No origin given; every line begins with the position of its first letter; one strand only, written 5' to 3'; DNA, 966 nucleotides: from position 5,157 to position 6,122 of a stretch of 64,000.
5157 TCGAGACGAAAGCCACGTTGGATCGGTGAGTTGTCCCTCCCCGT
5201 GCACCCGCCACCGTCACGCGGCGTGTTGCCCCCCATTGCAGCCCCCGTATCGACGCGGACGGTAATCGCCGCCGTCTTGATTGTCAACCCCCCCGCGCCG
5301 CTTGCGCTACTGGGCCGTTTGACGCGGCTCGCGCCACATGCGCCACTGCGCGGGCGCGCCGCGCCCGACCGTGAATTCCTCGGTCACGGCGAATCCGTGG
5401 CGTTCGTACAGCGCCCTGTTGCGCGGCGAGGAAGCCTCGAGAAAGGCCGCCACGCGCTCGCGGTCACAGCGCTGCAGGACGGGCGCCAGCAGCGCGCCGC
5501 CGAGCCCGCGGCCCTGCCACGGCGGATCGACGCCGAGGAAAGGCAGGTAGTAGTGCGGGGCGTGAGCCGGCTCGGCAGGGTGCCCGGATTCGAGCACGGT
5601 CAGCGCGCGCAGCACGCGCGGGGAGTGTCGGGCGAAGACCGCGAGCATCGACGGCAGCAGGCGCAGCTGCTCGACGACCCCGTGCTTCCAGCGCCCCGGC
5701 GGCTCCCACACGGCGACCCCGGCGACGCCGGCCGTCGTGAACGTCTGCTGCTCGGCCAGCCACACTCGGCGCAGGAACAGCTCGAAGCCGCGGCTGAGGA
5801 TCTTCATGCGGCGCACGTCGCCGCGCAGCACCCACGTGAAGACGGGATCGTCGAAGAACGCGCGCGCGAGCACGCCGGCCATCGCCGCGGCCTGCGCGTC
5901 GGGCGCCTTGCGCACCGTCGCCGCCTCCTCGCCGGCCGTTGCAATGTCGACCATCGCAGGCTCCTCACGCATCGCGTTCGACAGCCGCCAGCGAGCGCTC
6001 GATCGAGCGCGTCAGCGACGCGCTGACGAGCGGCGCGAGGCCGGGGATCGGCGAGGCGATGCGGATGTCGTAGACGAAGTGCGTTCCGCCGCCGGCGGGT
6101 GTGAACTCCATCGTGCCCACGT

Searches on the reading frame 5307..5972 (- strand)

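Call 11: search_protein_families(library=pfam, proteins=[window:5307-5972:-], max_evalue=0.1)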
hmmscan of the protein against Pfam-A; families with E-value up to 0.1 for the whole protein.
window:5307-5972:- (221 aa): 5 families
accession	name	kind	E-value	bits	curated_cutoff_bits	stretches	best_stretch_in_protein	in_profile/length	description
PF00583.31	Acetyltransf_1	-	8.4e-09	36.2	20.7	1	107-194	31-116/116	Acetyltransferase (GNAT) family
PF13508.13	Acetyltransf_7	-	7.7e-08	33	27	1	144-195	32-83/84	Acetyltransferase (GNAT) domain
PF13673.13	Acetyltransf_10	-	9.2e-08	32.6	23.6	1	144-205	55-118/128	Acetyltransferase (GNAT) domain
PF13527.13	Acetyltransf_9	-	0.0015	18.9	25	0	146-196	78-126/127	Acetyltransferase (GNAT) domain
PF08445.16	FR47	-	0.039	14.4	22.1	1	142-198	23-81/86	FR47-like protein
